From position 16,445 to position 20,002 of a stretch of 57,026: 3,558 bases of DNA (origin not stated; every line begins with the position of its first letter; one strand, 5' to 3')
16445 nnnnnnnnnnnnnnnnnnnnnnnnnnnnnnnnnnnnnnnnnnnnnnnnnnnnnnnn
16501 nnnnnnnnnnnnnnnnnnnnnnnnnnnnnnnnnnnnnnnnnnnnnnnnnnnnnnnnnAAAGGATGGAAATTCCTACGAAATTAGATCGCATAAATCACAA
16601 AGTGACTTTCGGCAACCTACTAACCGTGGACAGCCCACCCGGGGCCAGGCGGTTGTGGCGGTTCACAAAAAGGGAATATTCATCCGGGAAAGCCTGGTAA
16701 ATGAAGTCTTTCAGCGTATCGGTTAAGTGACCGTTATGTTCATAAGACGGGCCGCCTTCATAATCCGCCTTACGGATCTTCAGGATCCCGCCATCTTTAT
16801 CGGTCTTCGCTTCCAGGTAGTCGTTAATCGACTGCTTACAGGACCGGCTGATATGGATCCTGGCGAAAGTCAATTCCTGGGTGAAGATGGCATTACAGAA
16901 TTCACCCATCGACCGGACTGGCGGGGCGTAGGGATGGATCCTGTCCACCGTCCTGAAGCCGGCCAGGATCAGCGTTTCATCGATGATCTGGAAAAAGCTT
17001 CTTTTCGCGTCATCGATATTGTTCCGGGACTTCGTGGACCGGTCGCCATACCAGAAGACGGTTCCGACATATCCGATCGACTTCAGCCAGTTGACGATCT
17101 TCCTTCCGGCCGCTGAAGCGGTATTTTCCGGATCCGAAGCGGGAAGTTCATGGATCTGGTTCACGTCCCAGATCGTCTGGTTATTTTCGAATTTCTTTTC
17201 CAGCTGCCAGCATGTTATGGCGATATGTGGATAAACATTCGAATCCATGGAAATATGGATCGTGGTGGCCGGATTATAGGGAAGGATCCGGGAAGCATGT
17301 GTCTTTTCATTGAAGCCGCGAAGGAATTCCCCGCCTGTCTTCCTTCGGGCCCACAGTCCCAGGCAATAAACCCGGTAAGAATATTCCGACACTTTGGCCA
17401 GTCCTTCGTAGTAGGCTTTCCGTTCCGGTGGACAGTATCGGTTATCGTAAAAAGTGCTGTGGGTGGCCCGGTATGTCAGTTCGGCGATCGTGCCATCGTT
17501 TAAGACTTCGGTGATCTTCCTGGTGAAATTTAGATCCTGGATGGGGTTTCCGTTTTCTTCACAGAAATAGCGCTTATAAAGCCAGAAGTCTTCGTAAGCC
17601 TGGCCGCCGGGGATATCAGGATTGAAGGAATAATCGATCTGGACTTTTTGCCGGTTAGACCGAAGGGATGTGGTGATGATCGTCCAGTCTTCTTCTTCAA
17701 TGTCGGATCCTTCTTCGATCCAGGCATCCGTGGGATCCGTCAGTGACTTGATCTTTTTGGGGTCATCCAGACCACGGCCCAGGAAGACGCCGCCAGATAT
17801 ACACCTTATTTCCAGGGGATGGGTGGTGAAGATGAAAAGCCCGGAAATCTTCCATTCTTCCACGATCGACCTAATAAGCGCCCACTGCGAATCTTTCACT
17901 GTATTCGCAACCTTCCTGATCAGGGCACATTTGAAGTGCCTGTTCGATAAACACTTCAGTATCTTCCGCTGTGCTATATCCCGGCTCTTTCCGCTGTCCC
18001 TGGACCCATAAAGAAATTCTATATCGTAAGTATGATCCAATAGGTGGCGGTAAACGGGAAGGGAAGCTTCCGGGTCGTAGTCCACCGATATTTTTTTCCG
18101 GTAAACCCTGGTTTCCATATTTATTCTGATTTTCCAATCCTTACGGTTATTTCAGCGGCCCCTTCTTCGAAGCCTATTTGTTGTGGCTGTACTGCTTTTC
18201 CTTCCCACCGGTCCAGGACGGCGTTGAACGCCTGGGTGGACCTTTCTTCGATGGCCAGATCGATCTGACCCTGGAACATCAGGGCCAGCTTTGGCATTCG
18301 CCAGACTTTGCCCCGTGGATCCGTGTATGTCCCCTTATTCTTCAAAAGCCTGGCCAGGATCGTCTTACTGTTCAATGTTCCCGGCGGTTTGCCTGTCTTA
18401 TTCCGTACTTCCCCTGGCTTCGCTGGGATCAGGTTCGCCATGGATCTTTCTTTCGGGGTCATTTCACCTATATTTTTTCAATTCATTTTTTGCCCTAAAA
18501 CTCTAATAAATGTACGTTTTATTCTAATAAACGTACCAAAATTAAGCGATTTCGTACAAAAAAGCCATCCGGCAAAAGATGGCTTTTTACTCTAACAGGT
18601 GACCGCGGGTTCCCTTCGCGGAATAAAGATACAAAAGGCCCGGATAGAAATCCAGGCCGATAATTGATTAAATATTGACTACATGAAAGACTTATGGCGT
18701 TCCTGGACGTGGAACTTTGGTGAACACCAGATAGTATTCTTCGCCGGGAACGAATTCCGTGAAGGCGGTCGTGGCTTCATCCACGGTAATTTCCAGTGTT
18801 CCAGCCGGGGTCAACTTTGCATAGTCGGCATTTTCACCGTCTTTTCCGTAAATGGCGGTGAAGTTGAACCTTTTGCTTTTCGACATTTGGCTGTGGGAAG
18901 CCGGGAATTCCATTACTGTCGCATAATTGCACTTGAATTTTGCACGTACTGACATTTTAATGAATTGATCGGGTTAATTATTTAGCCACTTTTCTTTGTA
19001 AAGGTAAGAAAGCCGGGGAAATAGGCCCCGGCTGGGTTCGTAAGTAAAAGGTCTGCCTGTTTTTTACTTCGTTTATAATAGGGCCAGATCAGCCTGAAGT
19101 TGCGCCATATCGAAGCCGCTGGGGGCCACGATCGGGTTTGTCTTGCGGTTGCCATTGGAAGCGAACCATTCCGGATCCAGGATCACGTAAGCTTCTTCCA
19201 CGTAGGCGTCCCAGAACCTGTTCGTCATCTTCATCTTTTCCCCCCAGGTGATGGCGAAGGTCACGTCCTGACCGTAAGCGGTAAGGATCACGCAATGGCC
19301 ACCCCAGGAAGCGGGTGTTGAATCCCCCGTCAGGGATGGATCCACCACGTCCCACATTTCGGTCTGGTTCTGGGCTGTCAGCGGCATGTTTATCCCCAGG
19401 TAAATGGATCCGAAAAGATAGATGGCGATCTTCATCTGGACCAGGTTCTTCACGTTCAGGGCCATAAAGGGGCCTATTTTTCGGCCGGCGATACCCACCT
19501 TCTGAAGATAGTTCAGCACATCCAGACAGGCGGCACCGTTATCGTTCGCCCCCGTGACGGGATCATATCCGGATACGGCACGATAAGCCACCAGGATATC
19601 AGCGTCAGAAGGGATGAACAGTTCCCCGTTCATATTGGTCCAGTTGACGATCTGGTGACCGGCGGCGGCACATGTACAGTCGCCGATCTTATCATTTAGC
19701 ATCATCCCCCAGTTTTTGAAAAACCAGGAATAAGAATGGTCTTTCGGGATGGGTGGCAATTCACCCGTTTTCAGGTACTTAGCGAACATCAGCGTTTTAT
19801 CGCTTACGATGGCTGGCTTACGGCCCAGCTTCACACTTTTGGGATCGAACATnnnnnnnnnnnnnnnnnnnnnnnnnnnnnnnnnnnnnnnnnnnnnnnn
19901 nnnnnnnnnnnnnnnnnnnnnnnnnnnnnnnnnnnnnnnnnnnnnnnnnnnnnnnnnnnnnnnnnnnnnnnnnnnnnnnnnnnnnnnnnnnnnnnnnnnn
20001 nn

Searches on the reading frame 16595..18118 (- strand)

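Call 32: search_protein_families(library=pfam, proteins=[window:16595-18118:-], max_evalue=0.01)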
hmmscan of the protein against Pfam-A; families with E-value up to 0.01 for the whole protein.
window:16595-18118:- (507 aa): 1 family
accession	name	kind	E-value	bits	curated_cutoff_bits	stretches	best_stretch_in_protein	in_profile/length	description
PF04466.19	Terminase_3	-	1.8e-38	132.6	23.2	1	33-254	4-200/201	Phage terminase large subunit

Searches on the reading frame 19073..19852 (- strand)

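Call 5: search_protein_families(library=ncbifam, proteins=[window:19073-19852:-], max_evalue=0.01)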
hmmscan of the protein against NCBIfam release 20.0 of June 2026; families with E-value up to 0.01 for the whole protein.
window:19073-19852:- (259 aa): 0 families

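Call 6: search_protein_families(library=phrogs, proteins=[window:19073-19852:-], max_evalue=0.01)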
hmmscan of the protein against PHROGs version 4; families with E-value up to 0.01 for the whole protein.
window:19073-19852:- (259 aa): 1 family
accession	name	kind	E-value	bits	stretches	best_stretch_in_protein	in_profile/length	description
phrog_19005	-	unknown function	2.1e-28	100.1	1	7-258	3-254/260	-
